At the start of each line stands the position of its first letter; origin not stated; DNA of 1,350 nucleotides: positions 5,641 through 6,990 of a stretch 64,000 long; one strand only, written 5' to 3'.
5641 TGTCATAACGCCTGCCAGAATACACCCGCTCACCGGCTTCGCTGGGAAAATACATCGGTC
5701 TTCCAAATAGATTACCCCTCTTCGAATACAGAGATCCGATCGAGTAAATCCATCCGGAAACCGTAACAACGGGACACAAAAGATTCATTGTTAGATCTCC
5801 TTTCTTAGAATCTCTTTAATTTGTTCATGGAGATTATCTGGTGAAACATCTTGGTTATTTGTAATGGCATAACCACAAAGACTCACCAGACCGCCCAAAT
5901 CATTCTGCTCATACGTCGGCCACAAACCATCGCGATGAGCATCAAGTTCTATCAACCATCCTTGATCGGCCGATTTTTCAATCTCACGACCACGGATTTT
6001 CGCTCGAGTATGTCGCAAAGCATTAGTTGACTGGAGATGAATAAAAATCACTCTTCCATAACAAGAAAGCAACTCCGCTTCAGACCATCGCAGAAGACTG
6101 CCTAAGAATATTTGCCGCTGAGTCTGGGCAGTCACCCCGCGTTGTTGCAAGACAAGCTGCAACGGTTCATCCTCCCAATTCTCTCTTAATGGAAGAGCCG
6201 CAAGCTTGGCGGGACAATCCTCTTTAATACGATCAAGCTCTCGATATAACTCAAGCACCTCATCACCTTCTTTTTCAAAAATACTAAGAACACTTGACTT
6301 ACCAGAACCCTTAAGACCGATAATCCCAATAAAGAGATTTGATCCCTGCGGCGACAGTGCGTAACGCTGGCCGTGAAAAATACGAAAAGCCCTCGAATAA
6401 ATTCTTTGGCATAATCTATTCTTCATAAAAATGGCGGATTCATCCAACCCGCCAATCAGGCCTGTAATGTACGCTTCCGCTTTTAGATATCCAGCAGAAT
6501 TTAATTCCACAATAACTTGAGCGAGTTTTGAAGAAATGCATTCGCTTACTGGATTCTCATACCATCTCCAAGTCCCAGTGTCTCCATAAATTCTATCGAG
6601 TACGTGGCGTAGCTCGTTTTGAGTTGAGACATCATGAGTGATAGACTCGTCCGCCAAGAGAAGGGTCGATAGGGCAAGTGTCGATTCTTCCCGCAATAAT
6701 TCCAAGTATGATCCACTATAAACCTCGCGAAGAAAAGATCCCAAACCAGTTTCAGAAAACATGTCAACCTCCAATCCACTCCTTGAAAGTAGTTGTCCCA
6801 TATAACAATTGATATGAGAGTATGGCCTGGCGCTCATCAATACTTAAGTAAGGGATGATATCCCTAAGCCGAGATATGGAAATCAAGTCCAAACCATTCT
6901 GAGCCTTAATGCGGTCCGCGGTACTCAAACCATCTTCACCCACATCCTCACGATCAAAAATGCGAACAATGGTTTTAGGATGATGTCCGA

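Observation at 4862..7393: G+C-rich three-gene operon: PRTase, P-loop kinase-like, Pol-beta nucleotidyltransferase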

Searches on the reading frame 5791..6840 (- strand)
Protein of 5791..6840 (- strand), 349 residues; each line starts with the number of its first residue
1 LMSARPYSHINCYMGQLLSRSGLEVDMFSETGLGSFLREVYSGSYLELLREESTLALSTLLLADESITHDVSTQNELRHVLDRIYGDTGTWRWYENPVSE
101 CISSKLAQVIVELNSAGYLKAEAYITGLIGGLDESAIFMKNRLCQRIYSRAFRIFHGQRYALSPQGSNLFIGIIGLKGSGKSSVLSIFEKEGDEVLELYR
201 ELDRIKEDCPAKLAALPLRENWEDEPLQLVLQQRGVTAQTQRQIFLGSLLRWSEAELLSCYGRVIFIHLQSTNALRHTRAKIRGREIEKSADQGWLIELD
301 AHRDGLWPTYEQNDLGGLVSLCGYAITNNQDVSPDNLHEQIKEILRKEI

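Call 3: search_protein_families(library=pfam, proteins=[window:5791-6840:-], max_evalue=0.1)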
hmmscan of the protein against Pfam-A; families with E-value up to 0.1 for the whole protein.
window:5791-6840:- (349 aa): 2 families
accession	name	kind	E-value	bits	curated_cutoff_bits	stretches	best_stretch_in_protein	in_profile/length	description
PF13238.12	AAA_18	-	0.0016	19.3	29.4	1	171-288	1-116/128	AAA domain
PF13555.12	AAA_29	-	0.068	13.4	27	0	154-185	11-39/61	P-loop containing region of AAA domain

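Call 4: search_protein_families(library=ncbifam, proteins=[window:5791-6840:-], max_evalue=0.1)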
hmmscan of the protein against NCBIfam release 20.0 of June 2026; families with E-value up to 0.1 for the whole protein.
window:5791-6840:- (349 aa): 0 families

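Call 5: search_protein_families(library=padloc, proteins=[window:5791-6840:-], max_evalue=0.1)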
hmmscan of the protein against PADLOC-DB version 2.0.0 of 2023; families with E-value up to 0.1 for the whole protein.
window:5791-6840:- (349 aa): 2 families
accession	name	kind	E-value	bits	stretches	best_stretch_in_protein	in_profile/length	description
PDLC02911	VakA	-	0.042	12.4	0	168-192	2-26/163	-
PDLC04135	mad3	-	0.048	11.2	1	150-186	8-40/374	mads_3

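Call 6: search_protein_families(library=phrogs, proteins=[window:5791-6840:-], max_evalue=0.1)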
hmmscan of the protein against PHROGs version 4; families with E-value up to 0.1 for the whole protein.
window:5791-6840:- (349 aa): 3 families
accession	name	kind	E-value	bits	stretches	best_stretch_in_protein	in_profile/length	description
phrog_10255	-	other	0.022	15.5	0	171-184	4-17/230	kinase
phrog_139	-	other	0.035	14.5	0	163-192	78-107/342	deoxynucleoside monophosphate kinase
phrog_800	-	head and packaging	0.087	12.4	0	141-194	5-58/511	terminase small subunit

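Call 16: find_homologous_proteins(query=window:5791-6762:-)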
Query window:5791-6762:- (323 aa): 12 proteins with E <= 0.001 among 3757 candidates.
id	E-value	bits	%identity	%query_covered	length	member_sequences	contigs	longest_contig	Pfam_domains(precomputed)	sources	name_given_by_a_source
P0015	4.1e-212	721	100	100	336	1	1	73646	-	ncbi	-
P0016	2.0e-135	469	66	100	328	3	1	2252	-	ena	-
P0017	4.5e-127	442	66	100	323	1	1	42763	PF13238.13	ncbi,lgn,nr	ncbi:MAG: hypothetical protein Q7R92_04510 [bacterium]|nr:hypothetical protein [bacterium]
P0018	1.5e-124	433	63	100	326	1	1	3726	PF13238.13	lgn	-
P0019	1.2e-120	421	59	100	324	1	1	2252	-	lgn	-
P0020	8.4e-119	415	60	99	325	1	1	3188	-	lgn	-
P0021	2.0e-116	407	59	100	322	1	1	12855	-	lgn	-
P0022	5.5e-110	386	57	100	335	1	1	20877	-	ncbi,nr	ncbi:MAG: hypothetical protein NUV81_00825 [bacterium]|nr:hypothetical protein [bacterium]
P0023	5.8e-108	379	60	90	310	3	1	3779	-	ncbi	-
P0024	4.0e-90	320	49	100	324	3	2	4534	PF13238.13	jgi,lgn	jgi:shikimate kinase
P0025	7.8e-51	191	36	100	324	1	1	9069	-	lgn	-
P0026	3.0e-46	176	36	96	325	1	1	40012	-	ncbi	ncbi:MAG: hypothetical protein V1860_01870 [bacterium]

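Call 17: find_encoding_contigs(protein=P0026, flank=8000, max_places=2)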
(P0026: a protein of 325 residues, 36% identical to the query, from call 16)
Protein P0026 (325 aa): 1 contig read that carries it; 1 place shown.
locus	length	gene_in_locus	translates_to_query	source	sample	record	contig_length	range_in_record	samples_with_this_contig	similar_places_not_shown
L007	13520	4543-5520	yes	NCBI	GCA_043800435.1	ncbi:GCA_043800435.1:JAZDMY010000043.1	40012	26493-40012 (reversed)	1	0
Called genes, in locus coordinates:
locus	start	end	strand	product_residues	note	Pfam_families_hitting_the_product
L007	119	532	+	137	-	PF00293:NUDIX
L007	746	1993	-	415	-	PF12704:MacB_PCD, PF02687:FtsX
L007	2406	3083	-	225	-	PF13483:Lactamase_B_3, PF12706:Lactamase_B_2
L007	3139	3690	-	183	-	-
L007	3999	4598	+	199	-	-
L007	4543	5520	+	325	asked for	-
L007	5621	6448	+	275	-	-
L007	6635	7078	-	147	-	PF00293:NUDIX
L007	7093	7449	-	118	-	PF12704:MacB_PCD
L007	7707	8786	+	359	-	PF00665:rve (weak)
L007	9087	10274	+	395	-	-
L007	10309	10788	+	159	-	-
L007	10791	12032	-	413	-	PF12704:MacB_PCD, PF02687:FtsX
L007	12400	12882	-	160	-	PF02811:PHP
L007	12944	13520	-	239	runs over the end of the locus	PF00005:ABC_tran, PF02463:SMC_N (weak), PF13304:AAA_21 (faint)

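Call 18: find_encoding_contigs(protein=P0025, flank=8000, max_places=2)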
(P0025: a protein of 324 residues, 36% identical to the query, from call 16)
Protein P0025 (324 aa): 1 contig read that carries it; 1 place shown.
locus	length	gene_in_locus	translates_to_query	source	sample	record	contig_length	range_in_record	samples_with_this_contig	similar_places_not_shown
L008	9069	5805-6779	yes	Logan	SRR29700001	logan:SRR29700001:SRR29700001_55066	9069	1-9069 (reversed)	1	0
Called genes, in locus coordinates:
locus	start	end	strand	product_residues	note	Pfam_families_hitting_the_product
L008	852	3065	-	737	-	PF16927:HisKA_7TM, PF01590:GAF, PF13185:GAF_2, PF13492:GAF_3 (weak), PF00512:HisKA (faint), PF02518:HATPase_c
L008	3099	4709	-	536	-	-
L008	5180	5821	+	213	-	PF00156:Pribosyltran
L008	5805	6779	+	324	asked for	-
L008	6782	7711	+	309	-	-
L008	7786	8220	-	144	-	PF00293:NUDIX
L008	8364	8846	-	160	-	PF13181:TPR_8 (faint)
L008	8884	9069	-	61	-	?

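Call 37: predict_structure(alignment_id=A3)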
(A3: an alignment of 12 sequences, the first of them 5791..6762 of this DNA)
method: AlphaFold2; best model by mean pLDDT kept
length: 323 residues; sequences in the alignment: 12
mean_pLDDT: 83.8   pTM: 0.79
mean pLDDT of the five models: 83.8, 82.5, 82.4, 81.0, 78.2
residues with pLDDT >= 90: 148; 70-90: 123; 50-70: 42; < 50: 10
segments of 3 or more residues with pLDDT < 50: 271-273, 283-285
pLDDT, mean of each block of 10 residues (from residue 1): 94 95 91 93 88 80 73 95 92 93 81 83 88 80 90 85 94 90 91 81 95 95 81 94 79 65 55 50 57 84 78 92 83
secondary structure, 60 per line:
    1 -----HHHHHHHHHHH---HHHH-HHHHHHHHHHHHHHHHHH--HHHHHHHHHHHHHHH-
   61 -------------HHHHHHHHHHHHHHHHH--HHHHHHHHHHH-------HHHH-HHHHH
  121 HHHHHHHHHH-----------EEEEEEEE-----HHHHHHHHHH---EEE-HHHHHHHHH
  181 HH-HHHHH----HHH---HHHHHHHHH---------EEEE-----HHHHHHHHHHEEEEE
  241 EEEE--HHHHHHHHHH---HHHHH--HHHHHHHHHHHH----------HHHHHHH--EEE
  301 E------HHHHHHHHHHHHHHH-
elements in order: H6-16 H20-23 H25-42 H45-59 H74-90 H93-103 H111-114 H116-130 E142-149 H155-164 E168-170 H172-182 H184-188 H199-207 E217-220 H226-235 E236-244 H247-256 H260-264 H267-278 H289-295 E298-301 H308-322

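Call 83: search_solved_structures(query=A3, max_evalue=1, show_alignments=3)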
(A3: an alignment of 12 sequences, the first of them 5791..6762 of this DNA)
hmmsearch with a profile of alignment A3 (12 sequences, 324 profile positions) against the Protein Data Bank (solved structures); distinct sequences matched with E-value up to 1: 60.
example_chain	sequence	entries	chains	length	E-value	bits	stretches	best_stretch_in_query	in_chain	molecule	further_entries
7nhk_0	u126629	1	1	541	0.0014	21.1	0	139-177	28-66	ABC-F type ribosomal protection protein Lsa(A)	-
3lw7_A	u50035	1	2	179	0.0071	18.9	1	144-316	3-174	Adenylate kinase related protein (AdkA-like)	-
6c2u_A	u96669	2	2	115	0.0089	18.5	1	136-175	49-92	phosphate-loop protein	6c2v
3h0k_A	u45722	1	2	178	0.0092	18.5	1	144-316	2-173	UPF0200 protein SSO1041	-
6ha8_V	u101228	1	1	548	0.0099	18.4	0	136-164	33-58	Nucleotide-binding protein ExpZ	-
3j5s_D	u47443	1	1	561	0.032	16.7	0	144-163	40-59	Energy-dependent translational throttle A (EttA)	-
4fin_A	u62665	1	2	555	0.032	16.7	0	144-163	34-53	EttA (YjjK) ABCF family protein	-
9nl5_E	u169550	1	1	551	0.035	16.6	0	144-163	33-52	EttA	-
9nlb_E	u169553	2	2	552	0.036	16.5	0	144-163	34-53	Energy-dependent translational throttle protein EttA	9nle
6n9l_A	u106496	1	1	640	0.037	16.5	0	118-166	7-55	UvrABC system protein A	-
9gxk_A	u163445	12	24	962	0.051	16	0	143-162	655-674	UvrABC system protein A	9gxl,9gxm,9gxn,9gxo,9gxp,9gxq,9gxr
5zlu_EE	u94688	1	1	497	0.085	15.3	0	142-167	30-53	Macrolide efflux protein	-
3kxl_A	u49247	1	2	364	0.13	14.7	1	106-164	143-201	GTP-binding protein (HflX)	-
3kxk_A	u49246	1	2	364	0.13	14.7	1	106-164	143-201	GTP-binding protein (HflX)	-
2qtf_A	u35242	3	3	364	0.13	14.7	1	106-164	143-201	GTP-binding protein | GTP-binding protein (HflX)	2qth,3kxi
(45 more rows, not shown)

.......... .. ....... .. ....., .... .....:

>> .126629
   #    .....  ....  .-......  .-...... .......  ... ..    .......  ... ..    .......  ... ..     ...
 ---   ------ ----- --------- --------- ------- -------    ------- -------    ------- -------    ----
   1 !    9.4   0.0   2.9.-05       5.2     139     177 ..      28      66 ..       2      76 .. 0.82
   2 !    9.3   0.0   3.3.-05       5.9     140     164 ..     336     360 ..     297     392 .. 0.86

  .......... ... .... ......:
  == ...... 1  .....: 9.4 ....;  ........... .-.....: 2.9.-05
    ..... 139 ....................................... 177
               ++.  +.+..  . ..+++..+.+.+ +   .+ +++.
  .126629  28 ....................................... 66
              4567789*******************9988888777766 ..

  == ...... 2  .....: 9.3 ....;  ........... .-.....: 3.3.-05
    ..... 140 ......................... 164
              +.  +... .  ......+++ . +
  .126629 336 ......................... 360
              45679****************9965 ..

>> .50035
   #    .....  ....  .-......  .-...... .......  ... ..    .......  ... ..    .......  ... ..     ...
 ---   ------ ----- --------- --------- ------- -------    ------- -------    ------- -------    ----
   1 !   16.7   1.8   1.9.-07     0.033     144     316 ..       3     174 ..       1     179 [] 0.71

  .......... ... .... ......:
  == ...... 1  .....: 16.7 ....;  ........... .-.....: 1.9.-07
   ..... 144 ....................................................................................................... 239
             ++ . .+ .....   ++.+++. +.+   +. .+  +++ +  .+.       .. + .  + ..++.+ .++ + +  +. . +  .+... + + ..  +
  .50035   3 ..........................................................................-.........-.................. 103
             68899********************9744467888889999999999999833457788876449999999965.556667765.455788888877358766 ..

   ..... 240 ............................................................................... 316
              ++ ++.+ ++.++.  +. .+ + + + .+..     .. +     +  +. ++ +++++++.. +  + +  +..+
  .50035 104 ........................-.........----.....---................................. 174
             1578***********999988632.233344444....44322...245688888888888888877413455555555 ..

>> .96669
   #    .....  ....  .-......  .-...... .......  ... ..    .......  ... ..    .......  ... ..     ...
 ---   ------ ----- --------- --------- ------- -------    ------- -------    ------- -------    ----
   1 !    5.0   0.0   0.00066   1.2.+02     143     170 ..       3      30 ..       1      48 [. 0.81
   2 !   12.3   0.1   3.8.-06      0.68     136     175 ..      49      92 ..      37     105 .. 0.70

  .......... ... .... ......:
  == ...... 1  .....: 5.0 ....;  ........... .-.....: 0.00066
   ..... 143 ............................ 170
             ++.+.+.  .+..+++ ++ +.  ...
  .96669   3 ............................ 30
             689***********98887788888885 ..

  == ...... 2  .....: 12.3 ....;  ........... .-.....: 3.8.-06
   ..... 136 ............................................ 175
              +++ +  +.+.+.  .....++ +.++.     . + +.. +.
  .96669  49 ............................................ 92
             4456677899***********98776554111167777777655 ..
